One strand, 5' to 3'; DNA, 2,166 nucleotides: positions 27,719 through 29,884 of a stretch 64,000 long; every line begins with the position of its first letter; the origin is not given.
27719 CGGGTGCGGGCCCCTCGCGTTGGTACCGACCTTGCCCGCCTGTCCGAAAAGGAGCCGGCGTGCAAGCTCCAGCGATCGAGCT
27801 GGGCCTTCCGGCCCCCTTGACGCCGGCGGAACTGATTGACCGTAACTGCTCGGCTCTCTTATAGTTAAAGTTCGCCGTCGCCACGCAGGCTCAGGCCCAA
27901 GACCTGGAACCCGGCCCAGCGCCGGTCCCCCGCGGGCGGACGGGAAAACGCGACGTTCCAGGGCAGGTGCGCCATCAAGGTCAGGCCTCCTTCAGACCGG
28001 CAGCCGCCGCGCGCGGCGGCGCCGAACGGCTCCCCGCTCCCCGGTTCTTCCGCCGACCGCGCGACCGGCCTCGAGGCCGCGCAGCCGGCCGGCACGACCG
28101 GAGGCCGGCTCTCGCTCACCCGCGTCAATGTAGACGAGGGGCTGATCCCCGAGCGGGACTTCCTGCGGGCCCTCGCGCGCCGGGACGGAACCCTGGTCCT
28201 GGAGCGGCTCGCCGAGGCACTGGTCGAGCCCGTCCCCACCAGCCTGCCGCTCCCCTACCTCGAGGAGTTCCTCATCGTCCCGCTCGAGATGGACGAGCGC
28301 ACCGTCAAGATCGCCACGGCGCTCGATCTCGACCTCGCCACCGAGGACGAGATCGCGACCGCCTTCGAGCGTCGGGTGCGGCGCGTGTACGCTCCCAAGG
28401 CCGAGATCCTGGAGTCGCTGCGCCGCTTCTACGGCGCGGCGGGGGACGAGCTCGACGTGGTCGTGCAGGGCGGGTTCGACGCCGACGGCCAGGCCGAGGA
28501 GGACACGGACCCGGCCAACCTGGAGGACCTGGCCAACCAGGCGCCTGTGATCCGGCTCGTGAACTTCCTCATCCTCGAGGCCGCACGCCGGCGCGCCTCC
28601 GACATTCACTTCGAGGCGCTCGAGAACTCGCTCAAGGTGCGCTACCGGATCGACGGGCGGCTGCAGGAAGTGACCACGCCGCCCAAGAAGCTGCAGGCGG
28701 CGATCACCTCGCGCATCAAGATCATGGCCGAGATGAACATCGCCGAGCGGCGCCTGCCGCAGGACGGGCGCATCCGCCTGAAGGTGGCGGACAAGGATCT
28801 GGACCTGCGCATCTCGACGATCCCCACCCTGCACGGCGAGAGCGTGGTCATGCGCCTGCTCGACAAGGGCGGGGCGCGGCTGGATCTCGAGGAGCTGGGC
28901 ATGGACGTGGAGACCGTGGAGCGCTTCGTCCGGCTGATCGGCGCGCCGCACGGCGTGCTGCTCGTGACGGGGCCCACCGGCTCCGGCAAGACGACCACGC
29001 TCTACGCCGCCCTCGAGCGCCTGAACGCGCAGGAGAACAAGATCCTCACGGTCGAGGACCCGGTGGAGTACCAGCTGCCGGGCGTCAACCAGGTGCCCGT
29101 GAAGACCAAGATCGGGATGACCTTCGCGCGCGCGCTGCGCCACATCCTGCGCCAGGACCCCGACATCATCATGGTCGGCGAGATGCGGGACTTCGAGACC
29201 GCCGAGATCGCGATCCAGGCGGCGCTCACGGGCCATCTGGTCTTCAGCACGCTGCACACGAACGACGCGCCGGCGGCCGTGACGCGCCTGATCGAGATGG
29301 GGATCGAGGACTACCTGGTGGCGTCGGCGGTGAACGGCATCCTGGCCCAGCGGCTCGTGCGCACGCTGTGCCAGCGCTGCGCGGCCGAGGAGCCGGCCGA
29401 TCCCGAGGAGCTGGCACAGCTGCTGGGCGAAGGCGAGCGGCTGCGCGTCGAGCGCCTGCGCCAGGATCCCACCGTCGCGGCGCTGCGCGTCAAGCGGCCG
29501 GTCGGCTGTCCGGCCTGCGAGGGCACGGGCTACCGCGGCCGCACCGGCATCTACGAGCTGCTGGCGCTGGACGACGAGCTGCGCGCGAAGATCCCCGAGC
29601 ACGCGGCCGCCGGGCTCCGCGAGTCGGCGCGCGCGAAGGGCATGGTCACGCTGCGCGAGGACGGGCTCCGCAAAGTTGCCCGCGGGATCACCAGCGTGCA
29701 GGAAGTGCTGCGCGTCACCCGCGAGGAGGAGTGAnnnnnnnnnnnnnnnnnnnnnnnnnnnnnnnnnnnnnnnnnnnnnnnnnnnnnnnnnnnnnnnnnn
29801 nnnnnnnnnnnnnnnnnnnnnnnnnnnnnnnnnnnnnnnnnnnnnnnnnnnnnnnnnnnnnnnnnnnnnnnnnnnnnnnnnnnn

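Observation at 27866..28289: GspE N-terminal domain encoded in-frame upstream of the first canonical start codon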

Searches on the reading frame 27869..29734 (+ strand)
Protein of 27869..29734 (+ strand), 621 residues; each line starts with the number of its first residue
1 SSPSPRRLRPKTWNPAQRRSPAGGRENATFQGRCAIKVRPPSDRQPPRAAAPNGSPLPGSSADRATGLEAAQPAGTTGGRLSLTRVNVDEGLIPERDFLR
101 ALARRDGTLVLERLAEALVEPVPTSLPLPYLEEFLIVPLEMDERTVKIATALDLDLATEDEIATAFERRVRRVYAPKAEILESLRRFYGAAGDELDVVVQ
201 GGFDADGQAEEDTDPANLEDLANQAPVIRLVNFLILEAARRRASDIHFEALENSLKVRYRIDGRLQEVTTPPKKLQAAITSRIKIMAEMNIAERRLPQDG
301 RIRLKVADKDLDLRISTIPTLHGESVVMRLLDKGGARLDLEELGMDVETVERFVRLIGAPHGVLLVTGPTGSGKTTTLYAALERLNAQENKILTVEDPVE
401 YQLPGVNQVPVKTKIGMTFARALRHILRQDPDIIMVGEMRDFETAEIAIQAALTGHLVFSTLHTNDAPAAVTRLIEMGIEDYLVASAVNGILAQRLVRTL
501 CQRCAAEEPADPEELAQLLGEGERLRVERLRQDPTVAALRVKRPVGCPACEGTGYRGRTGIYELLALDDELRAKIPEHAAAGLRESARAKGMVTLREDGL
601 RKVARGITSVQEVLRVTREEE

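Call 6: search_protein_families(library=pfam, proteins=[window:27869-29734:+], max_evalue=0.1)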
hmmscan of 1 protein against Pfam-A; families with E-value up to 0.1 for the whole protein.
window:27869-29734:+ (621 aa): 23 families
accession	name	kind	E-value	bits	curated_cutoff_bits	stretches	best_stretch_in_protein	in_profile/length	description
PF00437.27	T2SSE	-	2.5e-141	471.1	24.9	1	222-615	3-370/370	Type II/IV secretion system protein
PF05157.20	MshEN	-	1.2e-11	44.8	23.1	1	121-192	16-88/90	MshEN domain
PF13191.12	AAA_16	-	5.6e-07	30.6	32.6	1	358-475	22-124/167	AAA ATPase domain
PF25199.1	nSTAND_NTPase5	-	2.6e-05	24.5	34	1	355-401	30-82/145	Novel STAND NTPase 5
PF13401.12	AAA_22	-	7.1e-05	23.6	27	1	361-407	5-35/130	AAA domain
PF06414.18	Zeta_toxin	-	0.001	19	22.3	1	363-446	18-111/199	Zeta toxin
PF13604.12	AAA_30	-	0.0033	17.6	27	1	355-393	12-50/191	AAA domain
PF18081.7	FANC_SAP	-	0.0045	17.6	23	1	155-186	9-40/51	Fanconi anemia-associated nuclease SAP domain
PF04851.21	ResIII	-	0.0045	17.3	22.5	1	348-396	10-60/164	Type III restriction enzyme, res subunit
PF20720.3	nSTAND3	-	0.0045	17.1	27.2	1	361-400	17-56/155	Novel STAND NTPase 3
PF13245.12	AAA_19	-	0.0051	17.4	25.1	1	360-393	10-45/134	AAA domain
PF00005.33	ABC_tran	-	0.0071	17.4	25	1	363-419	13-65/137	ABC transporter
PF13555.12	AAA_29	-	0.0072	16.5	27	1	360-381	21-42/61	P-loop containing region of AAA domain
PF12775.13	AAA_7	-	0.0073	16.3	25.8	1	352-395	24-67/181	P-loop containing dynein motor region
PF02492.25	cobW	-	0.026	14.5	20.7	1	363-392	2-30/180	CobW/HypB/UreG, nucleotide-binding domain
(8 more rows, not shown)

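Call 7: search_protein_families(library=ncbifam, proteins=[window:27869-29734:+], max_evalue=0.01)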
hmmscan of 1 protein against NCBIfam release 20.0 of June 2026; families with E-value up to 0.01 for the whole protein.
window:27869-29734:+ (621 aa): 23 families
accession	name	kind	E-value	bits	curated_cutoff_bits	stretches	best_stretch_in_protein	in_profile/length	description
TIGR02533.1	type_II_gspE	equivalog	1.1e-192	641.1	630.25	1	125-617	3-486/486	type II secretion system ATPase GspE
TIGR02538.1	type_IV_pilB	equivalog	3.3e-172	574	675.65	1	83-618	31-563/564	type IV-A pilus assembly ATPase PilB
NF053534.1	T4PilAsmATPsTfpB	equivalog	3.4e-136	455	850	1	130-617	101-582/584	type IV pilus assembly ATPase TfpB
NF007755.0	PRK10436.1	equivalog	2.1e-134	448.7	617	1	137-618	20-460/465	type II secretion system protein GspE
NF041000.1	ATPase_ComGA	equivalog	8.6e-77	257.7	300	1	234-498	3-266/267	competence type IV pilus ATPase ComGA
TIGR01420.1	pilT_fam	subfamily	1.1e-53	182.7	319.1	1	234-499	5-270/343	PilT/PilU family type 4a pilus ATPase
TIGR02525.1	plasmid_TraJ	equivalog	1.7e-27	96.4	368.3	1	326-499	120-300/372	plasmid transfer ATPase TraJ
TIGR02524.1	dot_icm_DotB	equivalog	1.2e-20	74.1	463.3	1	353-477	126-259/358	Dot/Icm type IV secretion system ATPase DotB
TIGR02782.1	TrbB_P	equivalog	6.6e-18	65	304.55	1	361-477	136-255/303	P-type conjugative transfer ATPase TrbB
NF058587.1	archaellum_moto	equivalog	1.1e-17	64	550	1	364-476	278-395/527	archaellum flagellar ATPase motor FlaI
TIGR02788.1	VirB11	equivalog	2.1e-15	56.6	249.95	1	347-480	130-268/308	P-type DNA transfer ATPase VirB11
NF010469.0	PRK13894.1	subfamily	4.7e-15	55.8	508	1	359-475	147-265/320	conjugal transfer ATPase TrbB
NF010407.0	PRK13833.1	subfamily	6.1e-14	52.2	499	1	364-478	147-263/323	conjugal transfer protein TrbB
TIGR03819.1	heli_sec_ATPase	hypoth_equivalog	2.7e-13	49.8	373.15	1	321-493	137-316/340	TadA family conjugal transfer-associated ATPase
NF053672.1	bindosome_BasE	exception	8.7e-11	41.2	1000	1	364-474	273-388/512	bindosome assembly system ATPase subunit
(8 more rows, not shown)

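Call 11: find_homologous_proteins(query=window:28100-29734:+, max_evalue=1e-20)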
Query window:28100-29734:+ (544 aa): 8000 proteins with E <= 1e-20 among 8000 candidates; the best 120 are listed.
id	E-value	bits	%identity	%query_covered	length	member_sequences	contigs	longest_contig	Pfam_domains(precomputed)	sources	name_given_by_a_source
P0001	0.0e+0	1131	100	97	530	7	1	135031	PF05157.21,PF00437.27,PF13191.13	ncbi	ncbi:MAG TPA: type II secretion system ATPase GspE [Gemmatimonadota bacterium]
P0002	0.0e+0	1041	89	100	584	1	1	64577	PF05157.21,PF00437.27,PF13191.13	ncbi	-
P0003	0.0e+0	1038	88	100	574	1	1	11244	PF05157.21,PF00437.27,PF13191.13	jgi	jgi:general secretion pathway protein E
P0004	0.0e+0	1025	89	98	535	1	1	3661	PF05157.21,PF00437.27,PF13191.13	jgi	jgi:general secretion pathway protein E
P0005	6.2e-293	990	84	100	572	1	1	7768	PF05157.21,PF00437.27,PF13191.13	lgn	-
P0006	8.8e-291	983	84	100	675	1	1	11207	PF05157.21,PF00437.27,PF13191.13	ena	-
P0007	2.4e-289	978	83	100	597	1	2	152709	PF05157.21,PF00437.27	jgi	jgi:general secretion pathway protein E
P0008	9.0e-286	967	83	100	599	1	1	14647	PF05157.21,PF00437.27,PF13191.13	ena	-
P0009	6.7e-281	950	81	100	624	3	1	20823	PF05157.21,PF00437.27,PF13191.13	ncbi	ncbi:MAG TPA: ATPase, T2SS/T4P/T4SS family [Gemmatimonadota bacterium]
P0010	7.0e-281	950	82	100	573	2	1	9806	PF05157.21,PF00437.27,PF13191.13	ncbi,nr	ncbi:MAG: type II secretion system ATPase GspE [Gemmatimonadetes bacterium]|nr:type II secretion sys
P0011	1.6e-276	936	85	94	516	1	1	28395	PF05157.21,PF00437.27,PF13401.13,PF13191.13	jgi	jgi:general secretion pathway protein E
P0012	4.4e-267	905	84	93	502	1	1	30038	PF05157.21,PF00437.27,PF13191.13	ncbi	ncbi:MAG: GspE/PulE family protein [Gemmatimonadota bacterium]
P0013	4.4e-222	756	91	72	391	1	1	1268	PF00437.27,PF13191.13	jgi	jgi:general secretion pathway protein E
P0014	3.7e-184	631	88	62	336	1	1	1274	PF00437.27,PF13191.13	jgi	jgi:general secretion pathway protein E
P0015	1.8e-168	580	56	99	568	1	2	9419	PF05157.21,PF00437.27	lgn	-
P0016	4.2e-168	578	55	98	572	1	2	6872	PF05157.21,PF00437.27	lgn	-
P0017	7.8e-168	578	56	97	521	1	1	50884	PF00437.27,PF13191.13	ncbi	-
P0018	6.6e-166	571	56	99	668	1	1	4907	PF00437.27,PF13191.13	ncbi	ncbi:MAG: GspE/PulE family protein [Gemmatimonadota bacterium]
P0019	1.4e-164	567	56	99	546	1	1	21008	PF05157.21,PF00437.27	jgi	jgi:general secretion pathway protein E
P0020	6.2e-164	565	55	99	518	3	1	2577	PF00437.27,PF13191.13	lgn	-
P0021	8.3e-164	564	51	99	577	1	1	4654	PF05157.21,PF00437.27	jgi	jgi:general secretion pathway protein E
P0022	2.6e-163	563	51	99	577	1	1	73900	PF05157.21,PF00437.27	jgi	jgi:general secretion pathway protein E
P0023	4.7e-163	562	51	99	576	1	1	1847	PF05157.21,PF00437.27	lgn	-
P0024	9.5e-163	561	53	99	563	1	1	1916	PF05157.21,PF00437.27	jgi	jgi:general secretion pathway protein E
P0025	1.1e-162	560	53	99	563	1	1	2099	PF05157.21,PF00437.27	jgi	jgi:general secretion pathway protein E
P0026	1.8e-162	560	53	99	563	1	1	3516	PF05157.21,PF00437.27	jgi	jgi:general secretion pathway protein E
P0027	6.2e-162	558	54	97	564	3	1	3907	PF05157.21,PF00437.27,PF13191.13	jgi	jgi:general secretion pathway protein E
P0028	2.5e-161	556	54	98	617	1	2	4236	PF05157.21,PF00437.27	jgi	jgi:general secretion pathway protein E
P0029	2.6e-161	556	52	99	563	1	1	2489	PF05157.21,PF00437.27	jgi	jgi:general secretion pathway protein E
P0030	2.9e-161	556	52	99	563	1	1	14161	PF05157.21,PF00437.27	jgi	jgi:general secretion pathway protein E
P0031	3.3e-161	556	54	97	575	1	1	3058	PF05157.21,PF00437.27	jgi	jgi:general secretion pathway protein E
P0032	3.4e-161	556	51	99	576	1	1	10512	PF05157.21,PF00437.27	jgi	jgi:general secretion pathway protein E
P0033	5.0e-161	555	52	98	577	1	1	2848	PF05157.21,PF00437.27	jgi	jgi:general secretion pathway protein E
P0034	8.9e-161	554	53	97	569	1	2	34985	PF05157.21,PF00437.27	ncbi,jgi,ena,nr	ncbi:MAG TPA: type II secretion system ATPase GspE [Methylomirabilota bacterium]|nr:type II secretio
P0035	1.0e-160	554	53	98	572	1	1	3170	PF05157.21,PF00437.27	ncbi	-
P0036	1.5e-160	553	53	97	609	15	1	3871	PF05157.21,PF00437.27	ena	-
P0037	1.9e-160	553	55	99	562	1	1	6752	PF05157.21,PF00437.27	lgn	-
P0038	2.3e-160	553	54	97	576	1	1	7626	PF05157.21,PF00437.27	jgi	jgi:general secretion pathway protein E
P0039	2.3e-160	553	51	99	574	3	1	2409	PF05157.21,PF00437.27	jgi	jgi:general secretion pathway protein E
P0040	2.8e-160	553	53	98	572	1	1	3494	PF05157.21,PF00437.27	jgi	jgi:type II secretion system protein E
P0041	3.0e-160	552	53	98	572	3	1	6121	PF05157.21,PF00437.27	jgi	jgi:general secretion pathway protein E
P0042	7.2e-160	551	55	92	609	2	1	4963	PF05157.21,PF00437.27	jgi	-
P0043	9.0e-160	551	54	97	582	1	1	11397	PF05157.21,PF00437.27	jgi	jgi:general secretion pathway protein E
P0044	9.2e-160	551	51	99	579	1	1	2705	PF05157.21,PF00437.27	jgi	jgi:general secretion pathway protein E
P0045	9.7e-160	551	53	100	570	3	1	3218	PF05157.21,PF00437.27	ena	-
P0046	9.8e-160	551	52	97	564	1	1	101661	PF05157.21,PF00437.27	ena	-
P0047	1.0e-159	551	54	96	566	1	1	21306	PF05157.21,PF00437.27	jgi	jgi:type II secretion system protein E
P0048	1.1e-159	551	52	97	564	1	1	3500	PF05157.21,PF00437.27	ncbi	-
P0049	1.2e-159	551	52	100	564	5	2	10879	PF05157.21,PF00437.27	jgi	jgi:general secretion pathway protein E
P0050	1.3e-159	550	54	99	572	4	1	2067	PF05157.21,PF00437.27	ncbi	-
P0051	1.4e-159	550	53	97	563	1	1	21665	PF05157.21,PF00437.27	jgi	jgi:general secretion pathway protein E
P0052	1.6e-159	550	54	92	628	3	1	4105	PF05157.21,PF00437.27,PF13191.13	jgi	-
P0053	1.7e-159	550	53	97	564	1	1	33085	PF05157.21,PF00437.27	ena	-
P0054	1.7e-159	550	56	92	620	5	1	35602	PF05157.21,PF00437.27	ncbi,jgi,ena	-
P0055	1.8e-159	550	52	97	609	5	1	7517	PF05157.21,PF00437.27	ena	-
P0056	1.9e-159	550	51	99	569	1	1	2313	PF05157.21,PF00437.27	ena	-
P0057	2.0e-159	550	52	98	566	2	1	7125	PF05157.21,PF00437.27,PF13191.13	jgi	jgi:general secretion pathway protein E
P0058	2.1e-159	550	54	97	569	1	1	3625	PF05157.21,PF00437.27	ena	-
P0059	2.2e-159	550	51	99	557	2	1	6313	PF05157.21,PF00437.27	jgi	-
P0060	2.2e-159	550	53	100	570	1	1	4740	PF05157.21,PF00437.27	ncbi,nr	ncbi:MAG: type II secretion system ATPase GspE [Candidatus Rokubacteria bacterium]|nr:type II secret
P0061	2.9e-159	549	53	97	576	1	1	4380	PF05157.21,PF00437.27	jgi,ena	-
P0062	3.0e-159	549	52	98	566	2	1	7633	PF05157.21,PF00437.27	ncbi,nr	ncbi:MAG TPA: type II secretion system ATPase GspE [Candidatus Binatia bacterium]|nr:type II secreti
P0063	4.0e-159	549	52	99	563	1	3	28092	PF05157.21,PF00437.27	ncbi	-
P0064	4.7e-159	549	50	100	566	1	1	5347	PF05157.21,PF00437.27,PF13191.13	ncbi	-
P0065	5.7e-159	548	52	97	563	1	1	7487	PF05157.21,PF00437.27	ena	-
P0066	5.8e-159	548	53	97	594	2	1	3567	PF05157.21,PF00437.27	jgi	jgi:general secretion pathway protein E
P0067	6.0e-159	548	52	97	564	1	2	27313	PF05157.21,PF00437.27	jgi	-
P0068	6.3e-159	548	51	99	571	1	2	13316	PF05157.21,PF00437.27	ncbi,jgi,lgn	-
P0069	6.4e-159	548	51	97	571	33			PF05157.21,PF00437.27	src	-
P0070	6.5e-159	548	54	96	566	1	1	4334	PF05157.21,PF00437.27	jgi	jgi:type II secretion system protein E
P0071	7.2e-159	548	51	99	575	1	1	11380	PF05157.21,PF00437.27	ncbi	-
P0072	9.8e-159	547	53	97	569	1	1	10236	PF05157.21,PF00437.27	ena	-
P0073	1.0e-158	547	53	97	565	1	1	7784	PF05157.21,PF00437.27,PF13191.13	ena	-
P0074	1.1e-158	547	50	99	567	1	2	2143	PF05157.21,PF00437.27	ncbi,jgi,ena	-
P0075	1.2e-158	547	53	98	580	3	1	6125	PF05157.21,PF00437.27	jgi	-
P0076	1.3e-158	547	51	100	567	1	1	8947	PF05157.21,PF00437.27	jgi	jgi:general secretion pathway protein E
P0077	1.3e-158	547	53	92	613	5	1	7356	PF05157.21,PF00437.27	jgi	jgi:general secretion pathway protein E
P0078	1.4e-158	547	52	100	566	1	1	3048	PF05157.21,PF00437.27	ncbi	-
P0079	1.4e-158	547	52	100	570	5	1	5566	PF05157.21,PF00437.27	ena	-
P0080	1.6e-158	547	53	97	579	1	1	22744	PF05157.21,PF00437.27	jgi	jgi:general secretion pathway protein E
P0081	1.7e-158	547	53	97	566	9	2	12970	PF05157.21,PF00437.27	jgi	jgi:general secretion pathway protein E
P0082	1.9e-158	547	53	98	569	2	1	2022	PF05157.21,PF00437.27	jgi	-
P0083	2.0e-158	546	51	99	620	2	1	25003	PF05157.21,PF00437.27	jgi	jgi:general secretion pathway protein E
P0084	2.0e-158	546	54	97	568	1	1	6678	PF05157.21,PF00437.27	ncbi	-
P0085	2.3e-158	546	54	97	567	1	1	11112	PF05157.21,PF00437.27,PF13191.13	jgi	jgi:general secretion pathway protein E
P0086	2.5e-158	546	55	93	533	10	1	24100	PF05157.21,PF00437.27,PF13191.13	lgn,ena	-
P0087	2.6e-158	546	53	98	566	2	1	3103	PF05157.21,PF00437.27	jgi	jgi:general secretion pathway protein E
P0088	2.9e-158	546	52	100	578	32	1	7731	PF05157.21,PF00437.27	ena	-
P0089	3.0e-158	546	53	96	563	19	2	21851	PF05157.21,PF00437.27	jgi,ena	-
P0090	3.1e-158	546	53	97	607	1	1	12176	PF05157.21,PF00437.27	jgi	jgi:general secretion pathway protein E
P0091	3.1e-158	546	52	97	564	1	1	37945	PF05157.21,PF00437.27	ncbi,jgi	ncbi:MAG TPA: type II secretion system ATPase GspE [Methylomirabilota bacterium]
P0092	3.1e-158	546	52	99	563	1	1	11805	PF05157.21,PF00437.27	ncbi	-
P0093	3.5e-158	546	54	96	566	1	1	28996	PF05157.21,PF00437.27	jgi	jgi:type II secretion system protein E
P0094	4.2e-158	545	53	96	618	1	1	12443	PF05157.21,PF00437.27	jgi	jgi:general secretion pathway protein E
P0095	4.6e-158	545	52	98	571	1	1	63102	PF05157.21,PF00437.27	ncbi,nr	ncbi:MAG: type II secretion system ATPase GspE [Acidobacteria bacterium]|nr:type II secretion system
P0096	4.9e-158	545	51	98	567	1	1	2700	PF05157.21,PF00437.27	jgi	jgi:general secretion pathway protein E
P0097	5.5e-158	545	50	99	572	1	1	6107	PF05157.21,PF00437.27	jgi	-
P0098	6.2e-158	545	52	97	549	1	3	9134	PF05157.21,PF00437.27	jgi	jgi:general secretion pathway protein E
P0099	6.2e-158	545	52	97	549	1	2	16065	PF05157.21,PF00437.27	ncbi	-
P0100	7.4e-158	545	52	97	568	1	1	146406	PF05157.21,PF00437.27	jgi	jgi:general secretion pathway protein E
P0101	7.5e-158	545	53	98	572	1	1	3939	PF05157.21,PF00437.27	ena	-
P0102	9.3e-158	544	50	99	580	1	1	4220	PF05157.21,PF00437.27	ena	-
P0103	9.5e-158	544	50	100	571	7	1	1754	PF05157.21,PF00437.27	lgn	-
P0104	9.7e-158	544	50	99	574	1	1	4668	PF05157.21,PF00437.27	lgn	-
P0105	1.0e-157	544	50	100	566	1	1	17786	PF05157.21,PF00437.27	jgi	jgi:general secretion pathway protein E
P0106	1.0e-157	544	53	98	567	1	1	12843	PF05157.21,PF00437.27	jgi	jgi:general secretion pathway protein E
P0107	1.1e-157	544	52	99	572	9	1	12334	PF05157.21,PF00437.27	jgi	jgi:general secretion pathway protein E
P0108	1.1e-157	544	51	98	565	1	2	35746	PF05157.21,PF00437.27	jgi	-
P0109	1.2e-157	544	50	99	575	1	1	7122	PF05157.21,PF00437.27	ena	-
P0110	1.3e-157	544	53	98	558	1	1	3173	PF05157.21,PF00437.27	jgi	jgi:general secretion pathway protein E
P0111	1.6e-157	544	54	91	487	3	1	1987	PF05157.21,PF00437.27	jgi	jgi:general secretion pathway protein E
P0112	2.2e-157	543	54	91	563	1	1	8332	PF05157.21,PF00437.27,PF13401.13,PF13191.13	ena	-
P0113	2.4e-157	543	52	97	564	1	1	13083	PF05157.21,PF00437.27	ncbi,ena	-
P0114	2.4e-157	543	53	98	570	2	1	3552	PF05157.21,PF00437.27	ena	-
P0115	2.4e-157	543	52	98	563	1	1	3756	PF05157.21,PF00437.27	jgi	jgi:general secretion pathway protein E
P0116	2.5e-157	543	53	97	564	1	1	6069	PF05157.21,PF00437.27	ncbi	-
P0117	2.5e-157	543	50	98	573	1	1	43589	PF05157.21,PF00437.27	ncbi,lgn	-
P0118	2.6e-157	543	52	99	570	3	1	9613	PF05157.21,PF00437.27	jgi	jgi:general secretion pathway protein E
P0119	2.7e-157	543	53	97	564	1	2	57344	PF05157.21,PF00437.27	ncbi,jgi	jgi:general secretion pathway protein E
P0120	2.8e-157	543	53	96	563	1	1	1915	PF05157.21,PF00437.27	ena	-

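Call 14: find_encoding_contigs(protein=P0002, flank=3000, max_places=2)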
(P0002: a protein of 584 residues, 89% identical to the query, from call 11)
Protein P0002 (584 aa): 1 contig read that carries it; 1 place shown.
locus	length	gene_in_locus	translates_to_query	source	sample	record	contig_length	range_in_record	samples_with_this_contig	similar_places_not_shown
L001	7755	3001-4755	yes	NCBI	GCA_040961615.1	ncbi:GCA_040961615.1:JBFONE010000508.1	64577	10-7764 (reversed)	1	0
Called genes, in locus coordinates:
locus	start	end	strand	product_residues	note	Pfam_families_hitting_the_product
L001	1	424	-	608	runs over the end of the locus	PF11832:DUF3352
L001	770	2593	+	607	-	PF13088:BNR_2 (faint)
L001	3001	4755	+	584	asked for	PF05157:MshEN, PF00437:T2SSE, PF13191:AAA_16 (weak)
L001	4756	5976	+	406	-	PF28597:T2SSF_N, PF00482:T2SSF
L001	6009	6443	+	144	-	PF07963:N_methyl (weak), PF08334:T2SSG, PF22434:PilW_C (faint)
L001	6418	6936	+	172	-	PF07963:N_methyl (weak), PF12019:GspH (weak)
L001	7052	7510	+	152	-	PF07963:N_methyl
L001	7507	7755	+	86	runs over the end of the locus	?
